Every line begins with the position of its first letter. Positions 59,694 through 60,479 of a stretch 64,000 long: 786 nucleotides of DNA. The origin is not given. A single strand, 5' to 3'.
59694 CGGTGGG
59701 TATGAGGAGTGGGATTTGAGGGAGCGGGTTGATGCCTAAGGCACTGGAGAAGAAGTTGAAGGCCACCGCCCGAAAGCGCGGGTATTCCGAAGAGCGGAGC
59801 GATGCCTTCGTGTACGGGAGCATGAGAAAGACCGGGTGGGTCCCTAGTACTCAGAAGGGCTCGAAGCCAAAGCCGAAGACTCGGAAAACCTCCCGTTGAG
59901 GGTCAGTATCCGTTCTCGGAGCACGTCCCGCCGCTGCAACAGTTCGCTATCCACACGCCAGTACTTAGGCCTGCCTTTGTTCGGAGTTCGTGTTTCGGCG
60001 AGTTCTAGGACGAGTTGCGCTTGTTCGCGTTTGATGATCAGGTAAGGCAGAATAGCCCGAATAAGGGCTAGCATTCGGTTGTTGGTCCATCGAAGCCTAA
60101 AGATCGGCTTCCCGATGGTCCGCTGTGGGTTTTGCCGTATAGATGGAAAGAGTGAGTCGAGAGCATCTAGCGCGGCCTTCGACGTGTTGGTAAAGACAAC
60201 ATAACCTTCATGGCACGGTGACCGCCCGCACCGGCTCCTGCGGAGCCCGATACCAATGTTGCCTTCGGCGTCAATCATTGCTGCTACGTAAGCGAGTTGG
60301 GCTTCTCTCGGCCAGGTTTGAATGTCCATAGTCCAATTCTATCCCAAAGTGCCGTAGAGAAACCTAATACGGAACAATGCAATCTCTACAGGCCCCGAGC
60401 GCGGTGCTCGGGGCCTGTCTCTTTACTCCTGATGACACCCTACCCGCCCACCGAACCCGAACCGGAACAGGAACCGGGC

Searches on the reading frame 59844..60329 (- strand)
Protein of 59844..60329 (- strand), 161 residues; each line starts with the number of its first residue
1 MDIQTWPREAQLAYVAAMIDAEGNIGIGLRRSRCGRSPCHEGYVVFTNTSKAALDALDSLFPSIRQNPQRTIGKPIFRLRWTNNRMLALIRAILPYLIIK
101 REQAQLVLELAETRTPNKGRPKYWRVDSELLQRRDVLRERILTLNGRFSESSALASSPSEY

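Call 4: search_protein_families(library=pfam, proteins=[window:59844-60329:-], max_evalue=0.1)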
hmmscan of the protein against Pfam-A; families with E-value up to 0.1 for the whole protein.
window:59844-60329:- (161 aa): 0 families

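Call 5: search_protein_families(library=phrogs, proteins=[window:59844-60329:-], max_evalue=0.01)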
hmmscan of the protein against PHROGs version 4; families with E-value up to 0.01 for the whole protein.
window:59844-60329:- (161 aa): 1 family
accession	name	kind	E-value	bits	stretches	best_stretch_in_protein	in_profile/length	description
phrog_5046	-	DNA, RNA and nucleotide metabolism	1.4e-13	52.3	1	10-147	6-143/161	HNH endonuclease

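Call 13: search_solved_structures(query=window:59844-60329:-, max_evalue=10, show_alignments=2)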
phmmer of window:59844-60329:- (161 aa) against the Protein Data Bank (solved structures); distinct sequences matched with E-value up to 10: 29.
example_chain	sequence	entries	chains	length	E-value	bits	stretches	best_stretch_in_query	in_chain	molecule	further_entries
3mx9_A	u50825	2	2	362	0.0017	21.4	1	12-121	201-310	Protein scV3V2(G19S) | scV3V2(G19S)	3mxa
5a72_A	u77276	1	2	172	0.04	17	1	12-123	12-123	DNA ENDONUCLEASE I-CVUI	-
5a74_A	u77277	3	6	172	0.04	16.9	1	12-123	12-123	DNA ENDONUCLEASE I-CVUI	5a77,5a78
2xe0_B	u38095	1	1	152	0.17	14.9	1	11-121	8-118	I-CREI V2V3 VARIANT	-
3mxb_B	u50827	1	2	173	0.19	14.7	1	8-121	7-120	V2(K7E-G19S)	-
2vbj_B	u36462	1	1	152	0.28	14.2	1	11-121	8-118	DNA ENDONUCLEASE I-CREI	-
2i3p_A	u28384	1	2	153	0.34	13.9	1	11-121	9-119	DNA endonuclease I-CreI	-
2vbl_B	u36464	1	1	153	0.44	13.6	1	11-121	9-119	DNA ENDONUCLEASE I-CREI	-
2vbn_A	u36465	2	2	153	0.49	13.4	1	11-121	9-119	DNA ENDONUCLEASE I-CREI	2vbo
6fb0_B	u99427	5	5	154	0.52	13.3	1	12-121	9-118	DNA endonuclease I-CreI | I-CreI monomer B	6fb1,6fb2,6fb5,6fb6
1u0d_A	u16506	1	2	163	0.59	13.1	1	11-121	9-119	DNA endonuclease I-CreI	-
6fb1_A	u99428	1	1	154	0.67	13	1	12-121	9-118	DNA endonuclease I-CreI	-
6fb0_A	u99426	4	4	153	0.67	13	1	12-121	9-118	DNA endonuclease I-CreI | I-CreI monomer A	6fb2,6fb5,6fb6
1u0c_A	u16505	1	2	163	0.76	12.8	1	11-121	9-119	DNA endonuclease I-CreI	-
4aab_A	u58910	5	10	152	0.83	12.7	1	12-121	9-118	DNA ENDONUCLEASE I-CREI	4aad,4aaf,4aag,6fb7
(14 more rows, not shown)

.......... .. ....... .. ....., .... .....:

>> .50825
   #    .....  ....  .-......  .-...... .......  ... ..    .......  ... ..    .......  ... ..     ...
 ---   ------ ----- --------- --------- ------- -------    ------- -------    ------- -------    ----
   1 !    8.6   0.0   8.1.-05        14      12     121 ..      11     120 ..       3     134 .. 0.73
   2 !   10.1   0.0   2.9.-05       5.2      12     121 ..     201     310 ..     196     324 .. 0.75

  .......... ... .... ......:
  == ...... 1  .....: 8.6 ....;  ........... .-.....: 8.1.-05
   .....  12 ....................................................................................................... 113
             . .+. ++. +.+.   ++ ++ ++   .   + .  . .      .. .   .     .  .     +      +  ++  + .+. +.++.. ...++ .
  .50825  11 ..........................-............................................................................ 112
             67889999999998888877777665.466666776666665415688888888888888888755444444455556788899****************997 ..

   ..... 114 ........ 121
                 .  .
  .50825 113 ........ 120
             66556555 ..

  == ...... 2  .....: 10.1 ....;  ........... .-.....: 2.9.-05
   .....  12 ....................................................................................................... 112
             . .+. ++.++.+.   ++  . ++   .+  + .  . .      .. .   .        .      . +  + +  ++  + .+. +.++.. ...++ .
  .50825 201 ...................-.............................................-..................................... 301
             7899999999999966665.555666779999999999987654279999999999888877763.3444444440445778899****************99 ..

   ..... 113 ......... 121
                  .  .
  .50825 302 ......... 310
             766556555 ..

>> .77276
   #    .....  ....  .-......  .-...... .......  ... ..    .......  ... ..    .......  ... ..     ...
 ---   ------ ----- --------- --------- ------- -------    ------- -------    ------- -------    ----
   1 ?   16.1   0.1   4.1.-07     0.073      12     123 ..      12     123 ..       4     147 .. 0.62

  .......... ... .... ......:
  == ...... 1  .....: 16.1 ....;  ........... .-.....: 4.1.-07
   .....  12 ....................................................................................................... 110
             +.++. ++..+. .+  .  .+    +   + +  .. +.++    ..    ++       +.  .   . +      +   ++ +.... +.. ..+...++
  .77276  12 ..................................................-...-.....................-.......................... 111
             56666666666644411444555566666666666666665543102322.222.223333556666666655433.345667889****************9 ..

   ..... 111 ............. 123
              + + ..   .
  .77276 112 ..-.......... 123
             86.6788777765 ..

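Call 27: search_protein_families(library=ncbifam, proteins=[window:59844-60329:-], max_evalue=0.01)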
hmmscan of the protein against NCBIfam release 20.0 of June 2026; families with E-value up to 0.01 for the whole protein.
window:59844-60329:- (161 aa): 0 families

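Call 32: search_protein_families(library=padloc, proteins=[window:59844-60329:-], max_evalue=0.001)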
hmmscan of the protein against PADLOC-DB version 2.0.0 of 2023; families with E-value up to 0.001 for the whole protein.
window:59844-60329:- (161 aa): 1 family
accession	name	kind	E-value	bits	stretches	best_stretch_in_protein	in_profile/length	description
PDLC03684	HEase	-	0.00014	19.9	0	88-114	89-115/166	homing endonuclease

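Call 41: search_dna_similar(query=window:59844-60329:-, collection=phages, mode=protein, max_rows=12, max_evalue=0.001)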
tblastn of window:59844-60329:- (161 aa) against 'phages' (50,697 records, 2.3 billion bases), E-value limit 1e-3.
Records with a match: 18; places in all: 18; records where one place covers at least 80% of the query: 0.
Best place of each record, by identity: <60% 18.
By first word of the organism name: Gordonia 9; Caulobacter 6; Mycobacterium 3.
By host as written in the record: Gordonia terrae 3612 8; Caulobacter vibrioides CB15 4; Caulobacter vibrioides 2; Mycobacterium smegmatis mc2 155 2; Mycobacterium smegmatis mc2155 1; Gordonia terrae NRRL B-16283 1.
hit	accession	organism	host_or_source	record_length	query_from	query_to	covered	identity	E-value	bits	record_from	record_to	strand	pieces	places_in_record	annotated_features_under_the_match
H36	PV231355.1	Caulobacter phage RBC11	Caulobacter vibrioides CB15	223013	9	116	67%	31.4%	8e-5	47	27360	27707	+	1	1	hypothetical protein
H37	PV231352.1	Caulobacter phage RBC63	Caulobacter vibrioides CB15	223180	9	116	67%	31.4%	8e-5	47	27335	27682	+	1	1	putative HNH homing endonuclease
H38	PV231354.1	Caulobacter phage RBC8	Caulobacter vibrioides CB15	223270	9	116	67%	31.4%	8e-5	47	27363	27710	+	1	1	hypothetical protein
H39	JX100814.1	Caulobacter phage CcrRogue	Caulobacter vibrioides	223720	9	116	67%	31.4%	8e-5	47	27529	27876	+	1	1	putative HNH homing endonuclease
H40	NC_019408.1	Caulobacter phage CcrRogue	Caulobacter vibrioides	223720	9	116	67%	31.4%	8e-5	47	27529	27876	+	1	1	HNH endonuclease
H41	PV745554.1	Caulobacter phage BL64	Caulobacter vibrioides CB15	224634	9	116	67%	31.4%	8e-5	47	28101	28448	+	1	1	HNH homing endonuclease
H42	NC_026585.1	Mycobacterium phage Estave1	Mycobacterium smegmatis mc2 155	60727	12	112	63%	32.4%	1e-4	47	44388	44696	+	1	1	HNH endonuclease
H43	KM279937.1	Mycobacterium phage Estave1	Mycobacterium smegmatis mc2 155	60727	12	112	63%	32.4%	1e-4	47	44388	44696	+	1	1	hypothetical protein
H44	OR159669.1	Mycobacterium phage Karhdo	Mycobacterium smegmatis mc2155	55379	12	112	63%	32.4%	1e-4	46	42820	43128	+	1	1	63: hypothetical protein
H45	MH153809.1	Gordonia phage Sitar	Gordonia terrae NRRL B-16283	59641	13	107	59%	32.4%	2e-4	46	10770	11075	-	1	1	16: MuF-like minor capsid protein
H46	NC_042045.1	Gordonia phage Lennon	Gordonia terrae 3612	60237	13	107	59%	32.4%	2e-4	46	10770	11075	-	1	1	head morphogenesis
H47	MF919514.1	Gordonia phage Lennon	Gordonia terrae 3612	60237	13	107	59%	32.4%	2e-4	46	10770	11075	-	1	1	MuF-like minor capsid protein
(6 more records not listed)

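Call 79: find_related_loci(query=window:59844-60329:-, collection=viral_contigs, flank=5000)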
Query window:59844-60329:- (161 aa) in viral_contigs; peptide patterns used: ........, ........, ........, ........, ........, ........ (x = any residue, [..] = any of these).
2 stretches matched a pattern, but none encodes a relative of the query by tblastn (E <= 1e-3).

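Call 82: get_annotated_region(hit=H40, flank=1500)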
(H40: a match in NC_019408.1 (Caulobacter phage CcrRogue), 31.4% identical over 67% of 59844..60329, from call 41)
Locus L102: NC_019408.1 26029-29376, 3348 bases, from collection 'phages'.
description: Caulobacter phage CcrRogue, complete genome.
organism: Caulobacter phage CcrRogue (NCBI taxid 2927986)
taxonomy: Viruses; Duplodnaviria; Heunggongvirae; Uroviricota; Caudoviricetes; Dolichocephalovirinae; Poindextervirus; Poindextervirus rogue
host: Caulobacter vibrioides; source: surface water; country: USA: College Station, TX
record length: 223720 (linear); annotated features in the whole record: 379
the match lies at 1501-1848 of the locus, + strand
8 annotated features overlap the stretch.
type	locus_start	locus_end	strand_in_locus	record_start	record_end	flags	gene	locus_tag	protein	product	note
CDS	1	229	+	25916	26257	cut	-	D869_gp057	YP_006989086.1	hypothetical protein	-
CDS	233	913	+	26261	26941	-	-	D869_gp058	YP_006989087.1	deoxyribonucleoside 5' monophosphate phosphatase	-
CDS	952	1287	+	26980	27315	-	-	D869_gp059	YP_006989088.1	hypothetical protein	-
CDS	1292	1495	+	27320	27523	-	-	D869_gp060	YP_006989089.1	hypothetical protein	-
CDS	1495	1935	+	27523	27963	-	-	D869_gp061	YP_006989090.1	HNH endonuclease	-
CDS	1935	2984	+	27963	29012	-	-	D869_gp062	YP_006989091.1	DHH phosphoesterase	-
CDS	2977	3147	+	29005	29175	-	-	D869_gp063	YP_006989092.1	hypothetical protein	-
CDS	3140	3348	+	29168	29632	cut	-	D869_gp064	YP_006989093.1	hypothetical protein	-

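Call 83: get_annotated_region(hit=H42, flank=1500)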
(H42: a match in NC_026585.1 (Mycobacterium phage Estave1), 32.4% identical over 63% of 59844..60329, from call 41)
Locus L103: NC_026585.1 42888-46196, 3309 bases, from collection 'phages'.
description: Mycobacteriophage Estave1, complete genome.
organism: Mycobacterium phage Estave1 (NCBI taxid 1536603)
taxonomy: Viruses; Duplodnaviria; Heunggongvirae; Uroviricota; Caudoviricetes; Gracegardnervirinae; Cheoctovirus; Cheoctovirus estave1
host: Mycobacterium smegmatis mc2 155; source: soil; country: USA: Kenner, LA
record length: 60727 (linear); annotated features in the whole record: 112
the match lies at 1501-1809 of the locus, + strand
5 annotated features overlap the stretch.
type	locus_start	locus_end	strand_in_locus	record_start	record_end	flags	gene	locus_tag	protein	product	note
CDS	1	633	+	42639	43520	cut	-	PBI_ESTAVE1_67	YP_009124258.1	ATP-binding protein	AAA ATPase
CDS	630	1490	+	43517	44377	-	-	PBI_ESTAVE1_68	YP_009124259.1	hypothetical protein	-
CDS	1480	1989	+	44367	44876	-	-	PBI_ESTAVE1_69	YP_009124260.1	HNH endonuclease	-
CDS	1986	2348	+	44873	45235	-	-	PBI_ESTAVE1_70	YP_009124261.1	HNH endonuclease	-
CDS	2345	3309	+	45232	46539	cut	-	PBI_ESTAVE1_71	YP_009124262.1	DNA helicase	Helicase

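Call 84: get_annotated_region(hit=H46, flank=2500)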
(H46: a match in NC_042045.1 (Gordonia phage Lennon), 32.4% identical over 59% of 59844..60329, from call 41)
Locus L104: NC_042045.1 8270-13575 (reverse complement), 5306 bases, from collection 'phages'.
description: Gordonia phage Lennon, complete genome.
organism: Gordonia phage Lennon (NCBI taxid 2041512)
taxonomy: Viruses; Duplodnaviria; Heunggongvirae; Uroviricota; Caudoviricetes; Vividuovirus; Gordonia virus Lennon
host: Gordonia terrae 3612; source: soil; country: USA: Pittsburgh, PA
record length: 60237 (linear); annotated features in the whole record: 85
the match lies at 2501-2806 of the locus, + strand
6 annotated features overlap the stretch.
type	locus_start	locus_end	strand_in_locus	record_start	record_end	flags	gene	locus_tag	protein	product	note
CDS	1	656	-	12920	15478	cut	-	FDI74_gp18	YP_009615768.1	head maturation protease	capsid maturation protease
CDS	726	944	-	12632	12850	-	-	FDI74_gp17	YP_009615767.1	hypothetical protein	-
CDS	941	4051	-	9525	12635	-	-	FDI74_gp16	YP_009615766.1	head morphogenesis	capsid morphogenesis protein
CDS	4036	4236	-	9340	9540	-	-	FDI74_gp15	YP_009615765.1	hypothetical protein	-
CDS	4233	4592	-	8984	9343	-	-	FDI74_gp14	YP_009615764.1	hypothetical protein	-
CDS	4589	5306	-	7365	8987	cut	-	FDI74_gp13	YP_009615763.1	portal protein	-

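Call 86: search_solved_structures(query=A4, max_evalue=1, show_alignments=1)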
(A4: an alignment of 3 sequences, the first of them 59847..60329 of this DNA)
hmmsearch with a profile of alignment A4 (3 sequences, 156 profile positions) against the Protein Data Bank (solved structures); distinct sequences matched with E-value up to 1: 47.
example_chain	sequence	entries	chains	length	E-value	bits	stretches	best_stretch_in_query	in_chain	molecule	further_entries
3fd2_A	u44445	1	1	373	8.1e-15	58.5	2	3-116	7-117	Site-specific DNA endonuclease I-MsoI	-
3mx9_A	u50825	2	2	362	8.4e-10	42.2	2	8-118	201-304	Protein scV3V2(G19S) | scV3V2(G19S)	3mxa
5a74_A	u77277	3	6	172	1.5e-07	35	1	7-121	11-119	DNA ENDONUCLEASE I-CVUI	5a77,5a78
5a72_A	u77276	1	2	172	2.1e-07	34.5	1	7-121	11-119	DNA ENDONUCLEASE I-CVUI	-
1m5x_A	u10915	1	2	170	1.5e-06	31.6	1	3-116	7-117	DNA endonuclease I-MsoI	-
3mis_A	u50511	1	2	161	1.9e-06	31.4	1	4-116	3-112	Mso-8G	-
3ko2_A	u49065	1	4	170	2.7e-06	30.9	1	3-116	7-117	Site-specific DNA endonuclease I-MsoI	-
2fld_A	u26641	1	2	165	2.9e-06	30.7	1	4-116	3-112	DNA ENDONUCLEASE I-MSOI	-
3mip_A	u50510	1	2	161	7.5e-06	29.4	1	4-116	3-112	Mso-8G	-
2xe0_B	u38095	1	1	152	1.7e-05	28.2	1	8-118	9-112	I-CREI V2V3 VARIANT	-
1mow_A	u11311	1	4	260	7e-05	26.2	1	8-118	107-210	chimera of homing endonuclease I-DmoI and DNA endonuclease I-CreI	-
2vbn_A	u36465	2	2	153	0.0001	25.7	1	8-118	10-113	DNA ENDONUCLEASE I-CREI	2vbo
2vbj_B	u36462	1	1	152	0.00011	25.6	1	8-118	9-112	DNA ENDONUCLEASE I-CREI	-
2vbl_B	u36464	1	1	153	0.00011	25.6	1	8-118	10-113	DNA ENDONUCLEASE I-CREI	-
3mxb_B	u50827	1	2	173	0.00012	25.5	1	8-118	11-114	V2(K7E-G19S)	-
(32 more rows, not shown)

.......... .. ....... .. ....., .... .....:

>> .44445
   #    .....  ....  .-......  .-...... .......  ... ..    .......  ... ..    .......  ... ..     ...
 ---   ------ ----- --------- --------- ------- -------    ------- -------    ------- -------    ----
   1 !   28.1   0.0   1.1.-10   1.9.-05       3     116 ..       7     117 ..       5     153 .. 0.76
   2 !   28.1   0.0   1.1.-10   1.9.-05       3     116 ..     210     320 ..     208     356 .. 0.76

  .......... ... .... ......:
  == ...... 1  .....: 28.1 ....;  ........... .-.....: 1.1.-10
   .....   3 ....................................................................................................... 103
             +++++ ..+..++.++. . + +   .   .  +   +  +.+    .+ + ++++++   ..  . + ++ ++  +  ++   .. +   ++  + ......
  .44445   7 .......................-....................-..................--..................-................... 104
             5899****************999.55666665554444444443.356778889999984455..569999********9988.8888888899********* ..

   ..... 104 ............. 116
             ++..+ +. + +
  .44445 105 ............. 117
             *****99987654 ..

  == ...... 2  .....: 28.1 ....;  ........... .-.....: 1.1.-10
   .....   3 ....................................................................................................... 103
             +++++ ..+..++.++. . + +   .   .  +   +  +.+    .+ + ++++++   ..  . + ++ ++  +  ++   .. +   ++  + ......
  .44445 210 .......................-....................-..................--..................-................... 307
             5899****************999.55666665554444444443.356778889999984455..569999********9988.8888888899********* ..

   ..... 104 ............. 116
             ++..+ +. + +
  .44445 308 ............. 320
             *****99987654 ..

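Call 87: search_protein_families(library=pfam, alignment_id=A4, max_evalue=1)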
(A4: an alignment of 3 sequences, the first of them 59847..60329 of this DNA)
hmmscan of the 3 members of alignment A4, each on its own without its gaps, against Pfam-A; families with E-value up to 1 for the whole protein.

A. member 1, window:59847-60329:- (161 aa): 1 family
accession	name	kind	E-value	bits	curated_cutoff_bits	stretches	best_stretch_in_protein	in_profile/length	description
PF14528.11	LAGLIDADG_3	-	0.12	13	22.5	1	10-60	2-42/82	LAGLIDADG-like domain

B. families by the number of members that match (of 3 scanned): 5 families
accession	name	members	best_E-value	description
PF14528.11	LAGLIDADG_3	3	0.00065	LAGLIDADG-like domain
PF00961.24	LAGLIDADG_1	1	2e-06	LAGLIDADG endonuclease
PF07505.17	DUF5131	1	0.14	Protein of unknown function (DUF5131)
PF21687.3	T2SSK_1st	1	0.2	Type II secretion system (T2SS), protein K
PF05204.19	Hom_end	1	0.24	Homing endonuclease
